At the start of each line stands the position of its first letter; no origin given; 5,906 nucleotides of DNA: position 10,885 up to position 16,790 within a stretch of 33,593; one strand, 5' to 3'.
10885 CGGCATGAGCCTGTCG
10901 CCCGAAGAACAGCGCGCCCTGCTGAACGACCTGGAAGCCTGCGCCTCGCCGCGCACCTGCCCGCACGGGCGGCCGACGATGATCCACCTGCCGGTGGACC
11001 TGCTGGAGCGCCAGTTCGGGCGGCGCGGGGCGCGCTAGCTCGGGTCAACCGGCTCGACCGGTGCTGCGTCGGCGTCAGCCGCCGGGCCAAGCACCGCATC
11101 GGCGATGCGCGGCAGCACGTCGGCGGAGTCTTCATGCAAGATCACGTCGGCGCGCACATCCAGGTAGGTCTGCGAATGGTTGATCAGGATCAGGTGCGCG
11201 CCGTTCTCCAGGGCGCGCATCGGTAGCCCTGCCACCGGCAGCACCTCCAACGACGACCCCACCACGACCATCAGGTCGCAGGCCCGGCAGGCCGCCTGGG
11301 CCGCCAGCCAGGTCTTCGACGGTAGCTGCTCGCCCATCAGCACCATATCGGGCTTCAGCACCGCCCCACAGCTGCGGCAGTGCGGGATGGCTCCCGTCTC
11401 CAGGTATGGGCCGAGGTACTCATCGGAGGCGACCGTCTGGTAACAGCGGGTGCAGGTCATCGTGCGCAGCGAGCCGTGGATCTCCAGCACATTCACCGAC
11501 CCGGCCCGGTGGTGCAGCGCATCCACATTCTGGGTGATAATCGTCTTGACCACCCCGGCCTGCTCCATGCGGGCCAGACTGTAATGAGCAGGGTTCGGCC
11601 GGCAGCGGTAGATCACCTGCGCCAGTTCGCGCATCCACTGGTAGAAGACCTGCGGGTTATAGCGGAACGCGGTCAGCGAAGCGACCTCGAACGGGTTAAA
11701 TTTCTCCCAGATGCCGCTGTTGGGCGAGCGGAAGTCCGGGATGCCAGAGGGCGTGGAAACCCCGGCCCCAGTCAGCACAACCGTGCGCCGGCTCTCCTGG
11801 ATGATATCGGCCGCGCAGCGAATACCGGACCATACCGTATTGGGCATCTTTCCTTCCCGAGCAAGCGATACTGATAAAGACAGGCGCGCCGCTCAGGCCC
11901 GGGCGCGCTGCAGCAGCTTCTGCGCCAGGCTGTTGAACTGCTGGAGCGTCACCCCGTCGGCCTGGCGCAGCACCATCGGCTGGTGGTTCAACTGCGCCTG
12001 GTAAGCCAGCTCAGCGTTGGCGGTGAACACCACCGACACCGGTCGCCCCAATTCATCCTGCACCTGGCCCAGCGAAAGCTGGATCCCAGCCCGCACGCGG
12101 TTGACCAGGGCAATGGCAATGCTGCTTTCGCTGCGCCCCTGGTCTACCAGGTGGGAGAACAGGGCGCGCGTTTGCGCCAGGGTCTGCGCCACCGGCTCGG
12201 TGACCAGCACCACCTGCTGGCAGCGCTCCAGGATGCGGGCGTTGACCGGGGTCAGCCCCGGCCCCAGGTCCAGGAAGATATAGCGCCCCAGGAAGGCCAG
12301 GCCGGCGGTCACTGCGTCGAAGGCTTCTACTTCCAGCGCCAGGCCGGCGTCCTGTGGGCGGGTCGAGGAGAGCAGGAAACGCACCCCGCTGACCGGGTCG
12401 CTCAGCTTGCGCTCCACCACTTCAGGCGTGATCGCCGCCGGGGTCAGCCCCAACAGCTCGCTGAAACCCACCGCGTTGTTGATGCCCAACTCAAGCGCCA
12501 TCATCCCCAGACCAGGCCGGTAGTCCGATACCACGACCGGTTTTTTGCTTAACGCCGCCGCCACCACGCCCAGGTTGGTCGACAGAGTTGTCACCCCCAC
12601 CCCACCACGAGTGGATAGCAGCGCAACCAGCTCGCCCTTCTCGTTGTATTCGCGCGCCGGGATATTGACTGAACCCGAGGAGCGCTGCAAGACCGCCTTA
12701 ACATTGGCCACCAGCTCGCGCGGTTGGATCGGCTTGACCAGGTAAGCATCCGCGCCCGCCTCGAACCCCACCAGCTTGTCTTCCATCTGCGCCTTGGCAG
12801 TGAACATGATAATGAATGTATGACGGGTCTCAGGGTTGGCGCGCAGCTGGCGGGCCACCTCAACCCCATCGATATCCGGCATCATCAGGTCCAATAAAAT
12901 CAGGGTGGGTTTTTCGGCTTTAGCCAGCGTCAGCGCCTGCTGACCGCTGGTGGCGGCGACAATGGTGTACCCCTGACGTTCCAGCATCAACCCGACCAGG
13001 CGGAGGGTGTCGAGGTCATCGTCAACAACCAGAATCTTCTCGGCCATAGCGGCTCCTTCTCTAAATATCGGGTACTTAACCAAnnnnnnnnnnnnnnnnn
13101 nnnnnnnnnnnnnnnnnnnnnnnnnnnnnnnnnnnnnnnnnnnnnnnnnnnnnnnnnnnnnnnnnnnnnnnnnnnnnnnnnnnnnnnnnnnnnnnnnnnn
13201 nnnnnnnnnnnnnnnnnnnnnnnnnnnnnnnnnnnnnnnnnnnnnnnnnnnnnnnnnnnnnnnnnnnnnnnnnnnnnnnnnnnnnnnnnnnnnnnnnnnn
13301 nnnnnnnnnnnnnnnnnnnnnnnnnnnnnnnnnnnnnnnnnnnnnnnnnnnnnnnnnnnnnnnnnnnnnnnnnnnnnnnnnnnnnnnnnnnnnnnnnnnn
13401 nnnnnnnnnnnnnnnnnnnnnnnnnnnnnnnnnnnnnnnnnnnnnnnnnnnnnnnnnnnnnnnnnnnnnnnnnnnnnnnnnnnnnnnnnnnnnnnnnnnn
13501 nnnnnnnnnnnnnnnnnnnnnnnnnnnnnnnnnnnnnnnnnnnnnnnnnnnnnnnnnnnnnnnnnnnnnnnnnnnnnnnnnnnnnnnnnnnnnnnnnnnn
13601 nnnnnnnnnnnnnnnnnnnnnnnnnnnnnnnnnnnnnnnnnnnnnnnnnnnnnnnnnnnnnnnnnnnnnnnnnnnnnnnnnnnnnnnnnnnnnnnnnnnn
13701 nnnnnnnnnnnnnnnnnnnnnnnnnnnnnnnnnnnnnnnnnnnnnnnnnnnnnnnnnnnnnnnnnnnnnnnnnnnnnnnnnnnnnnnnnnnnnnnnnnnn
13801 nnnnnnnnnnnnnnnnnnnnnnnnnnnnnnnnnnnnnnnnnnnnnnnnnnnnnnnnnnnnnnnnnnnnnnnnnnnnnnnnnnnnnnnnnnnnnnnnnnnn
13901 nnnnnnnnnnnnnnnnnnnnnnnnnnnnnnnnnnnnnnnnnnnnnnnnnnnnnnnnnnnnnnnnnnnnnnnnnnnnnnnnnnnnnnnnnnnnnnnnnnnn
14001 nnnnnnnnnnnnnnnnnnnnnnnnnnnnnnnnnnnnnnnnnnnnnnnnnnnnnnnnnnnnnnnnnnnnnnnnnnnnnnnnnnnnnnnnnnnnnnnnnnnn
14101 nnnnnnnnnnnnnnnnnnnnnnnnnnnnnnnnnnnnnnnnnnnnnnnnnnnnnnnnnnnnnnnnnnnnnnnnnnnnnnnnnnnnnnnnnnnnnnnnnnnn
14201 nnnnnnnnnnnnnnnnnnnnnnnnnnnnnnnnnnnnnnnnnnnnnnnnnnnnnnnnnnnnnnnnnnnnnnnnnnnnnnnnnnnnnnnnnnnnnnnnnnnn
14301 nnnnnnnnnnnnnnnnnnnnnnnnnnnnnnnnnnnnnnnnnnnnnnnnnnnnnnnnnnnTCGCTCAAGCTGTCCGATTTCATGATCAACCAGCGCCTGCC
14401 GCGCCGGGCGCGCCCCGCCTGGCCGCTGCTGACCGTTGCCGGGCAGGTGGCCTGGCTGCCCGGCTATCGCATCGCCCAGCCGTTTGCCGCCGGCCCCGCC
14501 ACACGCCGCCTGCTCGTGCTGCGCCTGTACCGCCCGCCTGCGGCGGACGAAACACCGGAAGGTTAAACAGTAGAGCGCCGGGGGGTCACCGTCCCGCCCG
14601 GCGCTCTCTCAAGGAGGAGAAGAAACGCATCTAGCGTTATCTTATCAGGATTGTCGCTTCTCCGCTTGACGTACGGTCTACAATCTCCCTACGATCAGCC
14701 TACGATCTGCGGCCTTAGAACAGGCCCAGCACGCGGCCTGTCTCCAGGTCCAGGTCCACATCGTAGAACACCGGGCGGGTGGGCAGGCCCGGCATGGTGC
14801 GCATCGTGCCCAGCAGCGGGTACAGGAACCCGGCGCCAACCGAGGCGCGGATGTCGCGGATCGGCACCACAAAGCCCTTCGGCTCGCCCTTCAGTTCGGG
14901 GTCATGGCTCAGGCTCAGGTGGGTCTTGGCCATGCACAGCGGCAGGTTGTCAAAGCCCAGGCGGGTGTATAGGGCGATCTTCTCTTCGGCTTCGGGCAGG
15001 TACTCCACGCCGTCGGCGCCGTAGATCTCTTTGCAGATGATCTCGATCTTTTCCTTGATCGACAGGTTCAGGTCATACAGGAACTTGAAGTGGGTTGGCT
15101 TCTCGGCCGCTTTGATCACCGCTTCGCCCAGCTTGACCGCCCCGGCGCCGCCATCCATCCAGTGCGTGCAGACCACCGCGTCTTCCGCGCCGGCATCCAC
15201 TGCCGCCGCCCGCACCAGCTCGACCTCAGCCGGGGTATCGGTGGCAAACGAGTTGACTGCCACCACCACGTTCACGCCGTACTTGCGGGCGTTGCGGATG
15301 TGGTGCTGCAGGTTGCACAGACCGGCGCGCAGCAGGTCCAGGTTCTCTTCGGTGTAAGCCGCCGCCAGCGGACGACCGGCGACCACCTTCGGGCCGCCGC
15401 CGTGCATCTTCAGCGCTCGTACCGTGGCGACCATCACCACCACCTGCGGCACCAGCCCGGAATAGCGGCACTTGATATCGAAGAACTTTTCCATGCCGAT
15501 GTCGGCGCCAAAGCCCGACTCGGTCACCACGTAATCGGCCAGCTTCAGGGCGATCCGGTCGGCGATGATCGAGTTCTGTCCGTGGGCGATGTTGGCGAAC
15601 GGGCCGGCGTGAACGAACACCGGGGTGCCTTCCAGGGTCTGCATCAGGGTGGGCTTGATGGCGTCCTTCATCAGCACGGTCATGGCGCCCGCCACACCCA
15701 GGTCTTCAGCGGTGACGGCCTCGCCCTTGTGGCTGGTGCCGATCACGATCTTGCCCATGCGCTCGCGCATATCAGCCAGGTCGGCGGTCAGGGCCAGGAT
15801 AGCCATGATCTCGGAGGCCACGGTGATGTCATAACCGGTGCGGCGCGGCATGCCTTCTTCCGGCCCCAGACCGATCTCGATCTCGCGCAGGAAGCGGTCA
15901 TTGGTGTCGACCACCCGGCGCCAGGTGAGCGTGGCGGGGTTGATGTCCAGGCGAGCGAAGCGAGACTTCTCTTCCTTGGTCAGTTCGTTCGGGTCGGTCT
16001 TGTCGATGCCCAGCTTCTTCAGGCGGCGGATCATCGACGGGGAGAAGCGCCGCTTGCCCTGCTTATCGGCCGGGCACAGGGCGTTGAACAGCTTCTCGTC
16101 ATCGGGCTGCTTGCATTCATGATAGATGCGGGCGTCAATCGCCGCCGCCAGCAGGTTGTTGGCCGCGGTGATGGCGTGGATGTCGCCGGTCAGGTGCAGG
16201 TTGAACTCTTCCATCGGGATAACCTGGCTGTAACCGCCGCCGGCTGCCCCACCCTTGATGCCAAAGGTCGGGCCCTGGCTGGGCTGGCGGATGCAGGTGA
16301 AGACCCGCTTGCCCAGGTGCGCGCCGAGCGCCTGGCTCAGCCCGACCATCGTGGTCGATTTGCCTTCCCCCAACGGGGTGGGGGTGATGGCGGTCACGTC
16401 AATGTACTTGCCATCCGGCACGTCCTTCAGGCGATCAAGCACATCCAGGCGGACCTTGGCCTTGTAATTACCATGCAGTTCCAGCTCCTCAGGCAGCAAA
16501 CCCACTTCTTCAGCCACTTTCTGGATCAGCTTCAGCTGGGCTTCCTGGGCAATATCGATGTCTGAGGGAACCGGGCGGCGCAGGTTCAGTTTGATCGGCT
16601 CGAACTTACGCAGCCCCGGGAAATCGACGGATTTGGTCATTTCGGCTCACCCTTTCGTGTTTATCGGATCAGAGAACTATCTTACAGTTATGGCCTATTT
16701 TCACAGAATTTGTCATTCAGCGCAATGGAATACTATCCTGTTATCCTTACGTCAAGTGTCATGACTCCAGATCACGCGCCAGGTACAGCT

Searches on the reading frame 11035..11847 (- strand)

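Call 60: search_protein_families(library=pfam, proteins=[window:11035-11847:-], max_evalue=0.001)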
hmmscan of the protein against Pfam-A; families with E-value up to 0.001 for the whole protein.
window:11035-11847:- (270 aa): 2 families
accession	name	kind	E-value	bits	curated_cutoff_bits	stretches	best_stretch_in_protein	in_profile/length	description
PF02146.23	SIR2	-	1.6e-51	175.2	24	1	27-204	1-180/180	Sir2 family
PF00205.28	TPP_enzyme_M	-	1.3e-05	25.4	30.4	0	182-246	70-135/137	Thiamine pyrophosphate enzyme, central domain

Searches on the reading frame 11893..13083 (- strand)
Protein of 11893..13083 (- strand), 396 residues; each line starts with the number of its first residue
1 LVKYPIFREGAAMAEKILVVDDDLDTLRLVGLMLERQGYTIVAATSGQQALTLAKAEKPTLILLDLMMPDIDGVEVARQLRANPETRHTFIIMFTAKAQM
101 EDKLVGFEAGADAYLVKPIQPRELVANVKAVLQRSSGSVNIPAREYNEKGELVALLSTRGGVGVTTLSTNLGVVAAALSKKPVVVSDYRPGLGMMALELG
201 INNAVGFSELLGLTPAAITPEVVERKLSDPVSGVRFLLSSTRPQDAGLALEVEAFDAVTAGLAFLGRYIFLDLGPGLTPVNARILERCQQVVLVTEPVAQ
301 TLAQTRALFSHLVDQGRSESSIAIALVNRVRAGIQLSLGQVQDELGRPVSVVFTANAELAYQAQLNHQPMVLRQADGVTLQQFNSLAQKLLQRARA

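Call 58: search_protein_families(library=pfam, proteins=[window:11893-13083:-], max_evalue=0.001)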
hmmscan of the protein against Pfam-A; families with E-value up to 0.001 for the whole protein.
window:11893-13083:- (396 aa): 2 families
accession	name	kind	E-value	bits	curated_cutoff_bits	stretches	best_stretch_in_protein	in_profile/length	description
PF00072.30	Response_reg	-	4.3e-29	101.4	30.2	1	17-128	1-110/111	Response regulator receiver domain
PF01656.29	CbiA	-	6.9e-05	23.2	25.4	1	154-350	2-106/125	CobQ/CobB/MinD/ParA nucleotide binding domain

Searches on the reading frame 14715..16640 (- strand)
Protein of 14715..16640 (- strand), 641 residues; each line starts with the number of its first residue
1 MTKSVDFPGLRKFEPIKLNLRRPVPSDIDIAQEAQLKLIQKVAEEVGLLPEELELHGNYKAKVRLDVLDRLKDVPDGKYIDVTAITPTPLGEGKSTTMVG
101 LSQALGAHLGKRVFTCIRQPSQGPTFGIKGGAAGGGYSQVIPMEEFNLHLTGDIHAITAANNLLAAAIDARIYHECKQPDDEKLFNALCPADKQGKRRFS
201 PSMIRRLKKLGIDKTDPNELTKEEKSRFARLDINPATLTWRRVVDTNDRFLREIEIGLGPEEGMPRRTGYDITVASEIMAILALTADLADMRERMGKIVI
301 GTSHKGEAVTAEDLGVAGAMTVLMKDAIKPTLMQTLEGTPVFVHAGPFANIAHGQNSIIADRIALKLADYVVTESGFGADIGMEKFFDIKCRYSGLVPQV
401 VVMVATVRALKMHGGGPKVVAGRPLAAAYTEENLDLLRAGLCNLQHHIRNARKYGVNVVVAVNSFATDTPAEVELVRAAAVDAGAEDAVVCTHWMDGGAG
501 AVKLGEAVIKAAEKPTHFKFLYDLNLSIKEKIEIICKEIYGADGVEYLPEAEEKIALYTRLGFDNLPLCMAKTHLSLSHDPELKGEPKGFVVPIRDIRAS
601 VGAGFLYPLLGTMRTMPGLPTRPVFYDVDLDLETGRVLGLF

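Call 58: search_protein_families(library=pfam, proteins=[window:14715-16640:-], max_evalue=0.001)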
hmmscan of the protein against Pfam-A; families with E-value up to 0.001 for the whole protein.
window:14715-16640:- (641 aa): 1 family
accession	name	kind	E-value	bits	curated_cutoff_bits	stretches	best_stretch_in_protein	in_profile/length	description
PF01268.25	FTHFS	-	1.6e-258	859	27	1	26-641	2-556/556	Formate--tetrahydrofolate ligase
